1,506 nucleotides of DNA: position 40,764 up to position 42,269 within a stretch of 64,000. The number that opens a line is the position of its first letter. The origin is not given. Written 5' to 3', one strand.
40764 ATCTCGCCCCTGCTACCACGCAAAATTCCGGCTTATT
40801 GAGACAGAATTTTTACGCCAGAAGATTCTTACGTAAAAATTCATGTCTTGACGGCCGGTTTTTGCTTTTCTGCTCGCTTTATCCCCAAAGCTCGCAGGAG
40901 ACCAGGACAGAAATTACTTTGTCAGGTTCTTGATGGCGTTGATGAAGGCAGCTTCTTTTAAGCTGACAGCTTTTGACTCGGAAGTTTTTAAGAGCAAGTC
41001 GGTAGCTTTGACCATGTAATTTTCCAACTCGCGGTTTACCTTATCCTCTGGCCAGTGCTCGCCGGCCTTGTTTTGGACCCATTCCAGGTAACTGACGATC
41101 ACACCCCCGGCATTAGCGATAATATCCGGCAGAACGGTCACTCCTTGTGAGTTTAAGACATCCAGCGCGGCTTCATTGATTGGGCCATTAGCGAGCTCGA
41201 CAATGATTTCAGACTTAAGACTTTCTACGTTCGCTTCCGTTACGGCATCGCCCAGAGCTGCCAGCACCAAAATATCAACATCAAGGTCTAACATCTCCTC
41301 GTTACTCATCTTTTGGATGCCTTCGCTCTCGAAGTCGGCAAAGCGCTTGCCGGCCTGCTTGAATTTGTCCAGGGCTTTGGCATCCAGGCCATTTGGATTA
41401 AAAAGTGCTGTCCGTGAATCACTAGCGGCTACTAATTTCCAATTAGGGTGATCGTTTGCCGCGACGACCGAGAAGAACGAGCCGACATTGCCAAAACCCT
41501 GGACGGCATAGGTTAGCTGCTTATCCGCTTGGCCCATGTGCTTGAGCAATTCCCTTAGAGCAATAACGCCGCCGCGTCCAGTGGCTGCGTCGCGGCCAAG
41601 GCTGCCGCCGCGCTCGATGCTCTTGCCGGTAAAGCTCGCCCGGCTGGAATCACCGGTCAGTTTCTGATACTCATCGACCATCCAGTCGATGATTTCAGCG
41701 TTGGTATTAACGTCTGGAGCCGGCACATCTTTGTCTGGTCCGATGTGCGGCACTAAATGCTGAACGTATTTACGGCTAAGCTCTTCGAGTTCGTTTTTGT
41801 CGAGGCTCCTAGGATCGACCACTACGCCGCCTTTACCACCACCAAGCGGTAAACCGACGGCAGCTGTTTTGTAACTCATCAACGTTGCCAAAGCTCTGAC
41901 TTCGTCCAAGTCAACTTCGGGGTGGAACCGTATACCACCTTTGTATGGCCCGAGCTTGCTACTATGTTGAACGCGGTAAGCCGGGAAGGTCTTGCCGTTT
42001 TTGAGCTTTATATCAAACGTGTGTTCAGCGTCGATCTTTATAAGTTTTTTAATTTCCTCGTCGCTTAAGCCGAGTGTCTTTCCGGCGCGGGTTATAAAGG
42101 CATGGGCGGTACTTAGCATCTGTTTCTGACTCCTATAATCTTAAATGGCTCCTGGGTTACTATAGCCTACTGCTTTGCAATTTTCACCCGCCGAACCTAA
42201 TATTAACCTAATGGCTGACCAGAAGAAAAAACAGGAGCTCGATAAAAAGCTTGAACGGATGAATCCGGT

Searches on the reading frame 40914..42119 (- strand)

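Call 99: search_protein_families(library=pfam, proteins=[window:40914-42119:-], max_evalue=0.001)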
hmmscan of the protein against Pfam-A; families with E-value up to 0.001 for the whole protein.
window:40914-42119:- (401 aa): 2 families
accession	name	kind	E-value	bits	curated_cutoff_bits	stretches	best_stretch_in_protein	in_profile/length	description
PF00208.27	ELFV_dehydrog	-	4.7e-62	210.3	23.4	1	171-399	1-233/241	Glutamate/Leucine/Phenylalanine/Valine dehydrogenase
PF02812.23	ELFV_dehydrog_N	-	1.8e-49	167.2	25.3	1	34-153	8-129/129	Glu/Leu/Phe/Val dehydrogenase, dimerisation domain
